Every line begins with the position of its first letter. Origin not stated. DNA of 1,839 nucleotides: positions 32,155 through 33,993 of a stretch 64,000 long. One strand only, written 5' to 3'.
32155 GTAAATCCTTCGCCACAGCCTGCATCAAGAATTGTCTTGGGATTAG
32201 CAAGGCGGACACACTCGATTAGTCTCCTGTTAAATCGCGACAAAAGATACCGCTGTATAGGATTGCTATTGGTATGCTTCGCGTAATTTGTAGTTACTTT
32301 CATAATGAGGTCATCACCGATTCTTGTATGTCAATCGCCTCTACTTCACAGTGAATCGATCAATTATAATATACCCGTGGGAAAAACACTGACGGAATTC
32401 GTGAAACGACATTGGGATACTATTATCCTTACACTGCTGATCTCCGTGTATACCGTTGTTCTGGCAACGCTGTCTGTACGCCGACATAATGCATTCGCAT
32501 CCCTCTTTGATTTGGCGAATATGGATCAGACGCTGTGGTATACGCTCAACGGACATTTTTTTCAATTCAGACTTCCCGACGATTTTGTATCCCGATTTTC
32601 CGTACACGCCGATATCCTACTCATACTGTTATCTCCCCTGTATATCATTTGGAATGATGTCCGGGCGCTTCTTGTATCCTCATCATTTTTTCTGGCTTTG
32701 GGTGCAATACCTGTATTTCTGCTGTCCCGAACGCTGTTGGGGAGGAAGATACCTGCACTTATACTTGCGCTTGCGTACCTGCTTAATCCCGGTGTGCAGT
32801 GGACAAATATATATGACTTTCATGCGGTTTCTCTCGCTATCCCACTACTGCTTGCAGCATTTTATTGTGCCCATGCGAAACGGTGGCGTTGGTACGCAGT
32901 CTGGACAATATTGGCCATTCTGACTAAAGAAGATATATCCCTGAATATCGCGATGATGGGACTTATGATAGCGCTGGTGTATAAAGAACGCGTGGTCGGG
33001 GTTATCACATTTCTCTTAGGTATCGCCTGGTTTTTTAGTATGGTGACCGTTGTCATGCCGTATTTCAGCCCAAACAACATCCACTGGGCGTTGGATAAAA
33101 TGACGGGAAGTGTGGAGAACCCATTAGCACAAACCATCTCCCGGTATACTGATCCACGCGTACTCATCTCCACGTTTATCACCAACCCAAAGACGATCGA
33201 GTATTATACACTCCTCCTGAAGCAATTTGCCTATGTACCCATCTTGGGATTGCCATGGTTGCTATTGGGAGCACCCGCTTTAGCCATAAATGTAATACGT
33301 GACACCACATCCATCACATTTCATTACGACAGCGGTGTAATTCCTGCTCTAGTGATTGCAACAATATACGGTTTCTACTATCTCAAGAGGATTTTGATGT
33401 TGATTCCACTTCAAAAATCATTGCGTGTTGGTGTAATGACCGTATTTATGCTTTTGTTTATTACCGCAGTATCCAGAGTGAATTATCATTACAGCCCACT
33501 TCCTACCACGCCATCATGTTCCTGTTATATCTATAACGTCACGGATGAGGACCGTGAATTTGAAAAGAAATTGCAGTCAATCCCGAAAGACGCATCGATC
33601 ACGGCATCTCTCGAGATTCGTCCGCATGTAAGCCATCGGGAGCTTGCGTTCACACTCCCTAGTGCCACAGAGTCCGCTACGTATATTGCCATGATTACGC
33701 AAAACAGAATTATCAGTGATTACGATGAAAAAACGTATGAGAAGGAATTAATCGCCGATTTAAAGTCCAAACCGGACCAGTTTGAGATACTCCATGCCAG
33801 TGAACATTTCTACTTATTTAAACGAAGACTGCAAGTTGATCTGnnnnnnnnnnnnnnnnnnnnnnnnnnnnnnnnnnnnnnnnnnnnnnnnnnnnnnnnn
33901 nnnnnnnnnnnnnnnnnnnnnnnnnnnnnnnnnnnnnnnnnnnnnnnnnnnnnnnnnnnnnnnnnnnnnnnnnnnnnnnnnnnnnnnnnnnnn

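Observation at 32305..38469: Translationally coupled Arn/Gtr-like lipid-carrier amino-sugar glycosylation operon built from an unusual parts list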

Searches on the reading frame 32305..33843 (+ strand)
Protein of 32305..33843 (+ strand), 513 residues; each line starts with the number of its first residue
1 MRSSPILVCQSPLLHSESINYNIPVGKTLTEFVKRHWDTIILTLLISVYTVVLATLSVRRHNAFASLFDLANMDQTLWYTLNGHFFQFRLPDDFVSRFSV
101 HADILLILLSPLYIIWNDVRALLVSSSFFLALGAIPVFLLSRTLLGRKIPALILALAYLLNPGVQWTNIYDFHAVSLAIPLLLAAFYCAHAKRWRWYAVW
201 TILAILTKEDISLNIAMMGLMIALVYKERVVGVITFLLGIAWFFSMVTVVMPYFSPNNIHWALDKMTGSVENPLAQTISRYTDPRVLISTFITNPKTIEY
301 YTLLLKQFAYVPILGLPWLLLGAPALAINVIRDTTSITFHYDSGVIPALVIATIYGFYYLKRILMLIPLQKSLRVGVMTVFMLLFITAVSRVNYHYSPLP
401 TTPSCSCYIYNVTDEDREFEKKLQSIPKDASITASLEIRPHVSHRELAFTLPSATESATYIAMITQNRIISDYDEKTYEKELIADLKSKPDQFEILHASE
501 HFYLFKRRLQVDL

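Call 3: search_protein_families(library=pfam, proteins=[window:32305-33843:+], max_evalue=0.01)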
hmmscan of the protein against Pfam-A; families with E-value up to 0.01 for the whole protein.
window:32305-33843:+ (513 aa): 1 family
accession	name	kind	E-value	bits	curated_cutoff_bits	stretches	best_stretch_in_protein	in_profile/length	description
PF09852.15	DUF2079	-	6.9e-54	184.1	28.2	1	64-460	5-411/459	Predicted membrane protein (DUF2079)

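Call 4: search_protein_families(library=ncbifam, proteins=[window:32305-33843:+], max_evalue=0.01)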
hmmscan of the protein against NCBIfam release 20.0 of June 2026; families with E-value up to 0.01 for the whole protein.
window:32305-33843:+ (513 aa): 1 family
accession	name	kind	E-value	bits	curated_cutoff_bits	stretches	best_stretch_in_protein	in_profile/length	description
NF046093.1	AZOBR_p60025_fam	subfamily_domain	4.8e-05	22.7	150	1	130-238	121-225/232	AZOBR_p60025 family cell surface glycopolymer formation protein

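Call 43: find_homologous_proteins(query=window:32305-33843:+, max_evalue=1e-10)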
Query window:32305-33843:+ (513 aa): 304 proteins with E <= 1e-10 among 8000 candidates; the best 120 are listed.
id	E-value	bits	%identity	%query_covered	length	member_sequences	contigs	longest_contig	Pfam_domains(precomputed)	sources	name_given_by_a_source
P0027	0.0e+0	1138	100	100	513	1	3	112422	PF09852.16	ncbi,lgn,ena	-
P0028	2.7e-269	912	82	94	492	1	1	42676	PF09852.16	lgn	-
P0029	1.4e-242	824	73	94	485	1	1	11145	PF09852.16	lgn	-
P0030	4.4e-187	641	60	93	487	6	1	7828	PF09852.16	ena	-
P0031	3.6e-186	638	60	92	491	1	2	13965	PF09852.16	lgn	-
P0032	2.6e-185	635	60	93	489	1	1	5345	PF09852.16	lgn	-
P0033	2.7e-185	635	59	94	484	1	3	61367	PF09852.16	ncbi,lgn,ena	-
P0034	9.6e-185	633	60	92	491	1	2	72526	PF09852.16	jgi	-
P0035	3.7e-182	625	59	94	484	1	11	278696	PF09852.16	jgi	jgi:uncharacterized membrane protein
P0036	5.0e-182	624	57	94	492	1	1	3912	PF09852.16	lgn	-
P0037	2.5e-180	619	58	93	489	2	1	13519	PF09852.16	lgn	-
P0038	1.1e-178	613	60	93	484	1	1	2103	PF09852.16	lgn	-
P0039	1.4e-174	600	56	94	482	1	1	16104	PF09852.16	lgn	-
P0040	7.3e-174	597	56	92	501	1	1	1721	PF09852.16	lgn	-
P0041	1.2e-172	593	54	94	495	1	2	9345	PF09852.16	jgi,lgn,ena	-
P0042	1.9e-171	589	56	92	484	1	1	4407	PF09852.16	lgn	-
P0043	5.1e-168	578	56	89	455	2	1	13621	PF09852.16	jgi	jgi:uncharacterized membrane protein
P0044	2.0e-167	576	55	94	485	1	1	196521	PF09852.16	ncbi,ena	-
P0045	6.6e-165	568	54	93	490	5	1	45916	PF09852.16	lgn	-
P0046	3.2e-164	566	55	93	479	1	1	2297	PF09852.16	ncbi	-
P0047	1.3e-163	564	55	93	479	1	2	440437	PF09852.16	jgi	jgi:uncharacterized membrane protein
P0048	1.3e-161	557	52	94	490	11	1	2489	PF09852.16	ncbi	-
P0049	5.6e-160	552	54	93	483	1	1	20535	PF09852.16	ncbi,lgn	-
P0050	8.8e-160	551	52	94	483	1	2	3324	PF09852.16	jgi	jgi:uncharacterized membrane protein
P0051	1.5e-159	550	54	93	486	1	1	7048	PF09852.16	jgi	jgi:uncharacterized membrane protein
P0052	3.4e-159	549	54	94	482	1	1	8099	PF09852.16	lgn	-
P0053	3.6e-158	546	52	93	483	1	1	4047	PF09852.16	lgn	-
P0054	4.1e-156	539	52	93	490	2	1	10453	PF09852.16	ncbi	-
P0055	1.2e-155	537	51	94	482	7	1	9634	PF09852.16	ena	-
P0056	1.4e-155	537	52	92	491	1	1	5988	PF09852.16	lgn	-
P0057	2.8e-155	536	54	89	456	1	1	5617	PF09852.16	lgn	-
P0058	7.7e-155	535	52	93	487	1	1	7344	PF09852.16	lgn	-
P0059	1.2e-154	534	53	93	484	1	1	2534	PF09852.16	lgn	-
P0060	3.2e-154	533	50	94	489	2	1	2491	PF09852.16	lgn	-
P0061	4.7e-153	529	52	92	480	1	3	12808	PF09852.16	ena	-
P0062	9.9e-153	528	48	93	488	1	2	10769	PF09852.16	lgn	-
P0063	1.8e-152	527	51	93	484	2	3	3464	PF09852.16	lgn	-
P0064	7.1e-151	522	50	92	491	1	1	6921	PF09852.16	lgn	-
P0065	4.1e-150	519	51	94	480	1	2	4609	PF09852.16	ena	-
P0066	7.1e-150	518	52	91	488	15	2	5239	PF09852.16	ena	-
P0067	6.2e-149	515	51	92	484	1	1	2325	PF09852.16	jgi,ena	-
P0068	1.4e-146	507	51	93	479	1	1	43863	PF09852.16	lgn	-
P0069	2.9e-146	506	50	93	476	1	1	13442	PF09852.16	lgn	-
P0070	2.1e-145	504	54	85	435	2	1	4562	PF09852.16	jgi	jgi:uncharacterized membrane protein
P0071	3.3e-145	503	52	93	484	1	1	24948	PF09852.16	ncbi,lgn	-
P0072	6.4e-145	502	49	93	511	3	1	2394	PF09852.16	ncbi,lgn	-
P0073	1.5e-143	497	49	93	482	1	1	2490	PF09852.16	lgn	-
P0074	1.9e-143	497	49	92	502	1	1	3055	PF09852.16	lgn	-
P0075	2.4e-143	497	52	84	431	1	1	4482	PF09852.16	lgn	-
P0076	3.0e-142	493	50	93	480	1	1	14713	PF09852.16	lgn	-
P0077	2.4e-141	490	48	94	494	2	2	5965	PF09852.16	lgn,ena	-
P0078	4.5e-141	489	47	94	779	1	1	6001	PF09852.16,PF03706.19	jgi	jgi:uncharacterized membrane protein/uncharacterized membrane protein YbhN (UPF0104 family)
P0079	8.9e-141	488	48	94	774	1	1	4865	PF09852.16,PF03706.19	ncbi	-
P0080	4.9e-140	486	47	94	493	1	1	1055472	PF09852.16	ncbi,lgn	-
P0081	6.8e-139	482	46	94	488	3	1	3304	PF09852.16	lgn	-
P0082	2.5e-138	480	49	94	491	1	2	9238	PF09852.16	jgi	jgi:uncharacterized membrane protein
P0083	2.7e-138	480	48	92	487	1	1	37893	PF09852.16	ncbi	-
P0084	3.0e-138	480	48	91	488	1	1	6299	PF09852.16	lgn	-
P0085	2.3e-137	477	51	87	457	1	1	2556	PF09852.16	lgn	-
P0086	3.3e-137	476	46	92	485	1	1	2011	PF09852.16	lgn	-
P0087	4.0e-137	476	49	93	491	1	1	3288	PF09852.16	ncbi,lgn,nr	ncbi:MAG: DUF2079 domain-containing protein [bacterium]|nr:DUF2079 domain-containing protein [bacter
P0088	4.5e-137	476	47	93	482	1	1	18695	PF09852.16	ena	-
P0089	4.9e-137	476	46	94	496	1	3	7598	PF09852.16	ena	-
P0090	8.0e-137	475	47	93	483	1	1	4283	PF09852.16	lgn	-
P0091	2.6e-136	474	47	94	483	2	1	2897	PF09852.16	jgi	-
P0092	9.4e-136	472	48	92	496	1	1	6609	PF09852.16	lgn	-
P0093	1.1e-135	471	46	93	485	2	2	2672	PF09852.16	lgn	-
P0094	2.2e-135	470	48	92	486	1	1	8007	PF09852.16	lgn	-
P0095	2.6e-134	467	47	94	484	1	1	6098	PF09852.16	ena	-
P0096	3.5e-134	466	46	94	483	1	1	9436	PF09852.16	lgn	-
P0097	3.5e-134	466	47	93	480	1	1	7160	PF09852.16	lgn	-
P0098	3.9e-134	466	45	98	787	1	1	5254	PF09852.16,PF03706.19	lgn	-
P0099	6.3e-134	466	47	93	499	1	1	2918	PF09852.16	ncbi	-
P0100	6.9e-134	465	47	92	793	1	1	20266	PF09852.16,PF03706.19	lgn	-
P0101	1.1e-133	465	46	93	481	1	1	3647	PF09852.16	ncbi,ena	-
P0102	1.4e-133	465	48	92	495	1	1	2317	PF09852.16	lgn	-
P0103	1.6e-133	464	47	91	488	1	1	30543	PF09852.16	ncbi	-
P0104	3.1e-133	463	47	93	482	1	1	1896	PF09852.16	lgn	-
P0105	4.4e-133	463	47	94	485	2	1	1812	PF09852.16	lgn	-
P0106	5.2e-133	463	48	92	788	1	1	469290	PF09852.16,PF03706.19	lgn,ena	-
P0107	1.2e-132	461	49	92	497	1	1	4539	PF09852.16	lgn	-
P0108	1.4e-132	461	48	94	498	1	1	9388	PF09852.16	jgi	jgi:uncharacterized membrane protein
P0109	2.7e-132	460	45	93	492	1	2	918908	PF09852.16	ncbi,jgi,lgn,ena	ncbi:MAG: DUF2079 domain-containing protein [Patescibacteria group bacterium]|jgi:uncharacterized me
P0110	7.2e-132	459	47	91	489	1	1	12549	PF09852.16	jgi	jgi:uncharacterized membrane protein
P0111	1.0e-131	458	47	94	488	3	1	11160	PF09852.16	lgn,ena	-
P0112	1.5e-131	458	44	94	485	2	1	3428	PF09852.16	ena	-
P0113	1.9e-131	457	46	97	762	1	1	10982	PF09852.16,PF03706.19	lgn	-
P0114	2.0e-131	457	47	92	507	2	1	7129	PF09852.16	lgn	-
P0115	3.6e-131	457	47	93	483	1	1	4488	PF09852.16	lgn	-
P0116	4.9e-131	456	48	93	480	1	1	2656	PF09852.16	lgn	-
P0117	8.0e-131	455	44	96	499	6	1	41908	PF09852.16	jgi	-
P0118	1.0e-130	455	48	92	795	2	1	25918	PF09852.16,PF03706.19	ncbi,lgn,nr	ncbi:MAG: DUF2079 domain-containing protein [Patescibacteria group bacterium]|nr:DUF2079 domain-cont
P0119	1.3e-130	455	47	92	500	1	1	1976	PF09852.16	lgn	-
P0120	2.8e-130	454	46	92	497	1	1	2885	PF09852.16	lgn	-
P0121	4.2e-130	453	44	93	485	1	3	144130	PF09852.16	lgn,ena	-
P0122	6.9e-130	452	45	93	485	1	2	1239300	PF09852.16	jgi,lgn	jgi:uncharacterized membrane protein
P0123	8.1e-130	452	45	93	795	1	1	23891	PF09852.16,PF03706.19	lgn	-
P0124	1.7e-129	451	47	94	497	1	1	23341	PF09852.16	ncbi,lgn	-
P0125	1.7e-129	451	46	93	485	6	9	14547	PF09852.16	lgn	-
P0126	1.9e-129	451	47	92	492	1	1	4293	PF09852.16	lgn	-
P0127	2.5e-129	450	46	94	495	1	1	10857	PF09852.16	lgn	-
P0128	1.0e-128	448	44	91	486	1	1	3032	PF09852.16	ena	-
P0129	1.1e-128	448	46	93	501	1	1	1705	PF09852.16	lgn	-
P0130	1.5e-128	448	47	94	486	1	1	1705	PF09852.16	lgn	-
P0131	2.9e-128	447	46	92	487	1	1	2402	PF09852.16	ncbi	-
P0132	6.9e-128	446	47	92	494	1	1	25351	PF09852.16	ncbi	-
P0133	1.4e-127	445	47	92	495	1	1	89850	PF09852.16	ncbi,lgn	-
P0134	2.0e-125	438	46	92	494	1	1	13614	PF09852.16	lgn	-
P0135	2.2e-125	437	44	93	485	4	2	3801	PF09852.16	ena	-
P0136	8.4e-125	436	45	92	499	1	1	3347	PF09852.16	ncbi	-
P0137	2.4e-124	434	46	93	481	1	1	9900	PF09852.16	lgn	-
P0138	3.7e-124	433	45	90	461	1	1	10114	PF09852.16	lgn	-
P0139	6.1e-124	433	45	93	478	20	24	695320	PF09852.16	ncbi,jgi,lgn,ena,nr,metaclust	ncbi:TPA: hypothetical protein DCQ19_03410 [Candidatus Shapirobacteria bacterium]|nr:hypothetical pr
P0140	1.8e-123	431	43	94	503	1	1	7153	PF09852.16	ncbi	-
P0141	2.1e-123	431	42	94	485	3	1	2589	PF09852.16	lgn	-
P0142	3.5e-123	430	45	94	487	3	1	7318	PF09852.16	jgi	-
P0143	4.7e-123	430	45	94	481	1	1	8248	PF09852.16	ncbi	-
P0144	5.0e-123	430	44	97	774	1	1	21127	PF09852.16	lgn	-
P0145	1.7e-122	428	46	86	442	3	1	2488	PF09852.16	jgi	jgi:uncharacterized membrane protein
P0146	1.9e-122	428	45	93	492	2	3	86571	PF09852.16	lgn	-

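Call 48: find_encoding_contigs(protein=P0029, flank=10000, max_places=1)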
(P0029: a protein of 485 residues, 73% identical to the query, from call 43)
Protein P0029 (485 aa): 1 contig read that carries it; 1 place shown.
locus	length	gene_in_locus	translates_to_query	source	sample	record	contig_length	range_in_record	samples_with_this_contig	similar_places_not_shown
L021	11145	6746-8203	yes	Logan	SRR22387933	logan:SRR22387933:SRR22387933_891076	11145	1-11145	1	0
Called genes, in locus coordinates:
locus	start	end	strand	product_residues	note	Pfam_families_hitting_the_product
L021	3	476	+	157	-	?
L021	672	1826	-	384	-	PF16822:ALGX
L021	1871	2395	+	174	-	PF00561:Abhydrolase_1 (faint), PF06821:Ser_hydrolase, PF12697:Abhydrolase_6 (faint)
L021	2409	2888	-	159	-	-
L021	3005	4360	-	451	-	-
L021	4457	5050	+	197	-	PF01351:RNase_HII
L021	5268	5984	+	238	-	-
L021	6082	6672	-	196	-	PF13489:Methyltransf_23, PF05175:MTS (weak), PF07021:MetW, PF13847:Methyltransf_31, PF08241:Methyltransf_11, PF08242:Methyltransf_12, PF13649:Methyltransf_25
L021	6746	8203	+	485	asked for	PF09852:DUF2079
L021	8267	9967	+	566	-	-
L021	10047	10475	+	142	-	-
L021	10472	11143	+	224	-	?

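Call 62: predict_structure(alignment_id=A2)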
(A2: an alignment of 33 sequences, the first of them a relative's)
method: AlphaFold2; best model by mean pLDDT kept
length: 513 residues; sequences in the alignment: 33
mean_pLDDT: 91.4   pTM: 0.90
mean pLDDT of the five models: 91.4, 90.9, 90.5, 90.0, 89.8
residues with pLDDT >= 90: 405; 70-90: 75; 50-70: 15; < 50: 18
segments of 3 or more residues with pLDDT < 50: 1-16
pLDDT, mean of each block of 10 residues (from residue 1): 39 47 66 95 98 96 92 94 92 88 91 93 96 98 97 98 92 93 98 98 96 98 97 98 95 90 79 84 94 96 96 97 96 86 95 98 97 96 97 90 77 97 97 96 95 95 93 93 98 97 93 48
secondary structure, 60 per line:
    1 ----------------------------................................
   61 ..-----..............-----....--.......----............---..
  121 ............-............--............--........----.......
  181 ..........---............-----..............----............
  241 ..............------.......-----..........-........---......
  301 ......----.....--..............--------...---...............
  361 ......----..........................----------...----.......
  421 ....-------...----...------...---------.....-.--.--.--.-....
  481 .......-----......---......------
elements in order: H29-62 H68-81 E87-90 E93-96 H104-115 H119-132 H134-145 H148-159 H162-169 H174-190 H194-205 H211-224 H229-254 H261-267 H273-282 H284-291 H295-306 H311-315 H318-331 H346-366 H371-396 H414-424 E432-434 E448-450 E460-464 H477-487 E493-498 E502-507

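Call 70: find_encoding_contigs(protein=P0035, flank=8000, max_places=4)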
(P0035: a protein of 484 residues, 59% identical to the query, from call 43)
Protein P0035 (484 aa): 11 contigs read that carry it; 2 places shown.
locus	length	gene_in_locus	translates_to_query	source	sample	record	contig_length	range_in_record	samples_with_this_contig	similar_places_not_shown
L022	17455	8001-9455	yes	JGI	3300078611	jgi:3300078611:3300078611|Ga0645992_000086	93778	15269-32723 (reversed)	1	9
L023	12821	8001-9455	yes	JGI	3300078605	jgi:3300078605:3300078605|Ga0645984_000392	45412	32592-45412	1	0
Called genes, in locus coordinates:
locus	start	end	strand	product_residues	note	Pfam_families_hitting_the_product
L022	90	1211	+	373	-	-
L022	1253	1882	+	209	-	-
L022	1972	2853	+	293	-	PF00483:NTP_transferase, PF12804:NTP_transf_3 (weak)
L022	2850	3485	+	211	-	PF01569:PAP2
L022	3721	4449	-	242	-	PF02463:SMC_N (faint), PF00005:ABC_tran, PF13304:AAA_21 (faint)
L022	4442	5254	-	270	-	PF00528:BPD_transp_1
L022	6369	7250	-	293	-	PF01966:HD (weak)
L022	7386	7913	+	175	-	PF06210:DUF1003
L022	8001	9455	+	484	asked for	PF09852:DUF2079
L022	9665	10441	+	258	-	PF12844:HTH_19 (faint), PF13443:HTH_26 (faint), PF01381:HTH_3, PF13560:HTH_31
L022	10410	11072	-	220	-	PF02163:Peptidase_M50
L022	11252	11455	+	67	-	PF00830:Ribosomal_L28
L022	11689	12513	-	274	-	PF00551:Formyl_trans_N, PF02911:Formyl_trans_C (faint)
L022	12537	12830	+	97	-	-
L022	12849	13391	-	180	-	PF01327:Pep_deformylase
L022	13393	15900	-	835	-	PF04932:Wzy_C, PF13414:TPR_11 (faint)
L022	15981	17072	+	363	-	PF00022:Actin (weak), PF06723:MreB_Mbl, PF25216:Volactin (faint), PF00012:HSP70, PF14450:FtsA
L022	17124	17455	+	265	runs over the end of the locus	PF04085:MreC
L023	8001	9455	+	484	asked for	PF09852:DUF2079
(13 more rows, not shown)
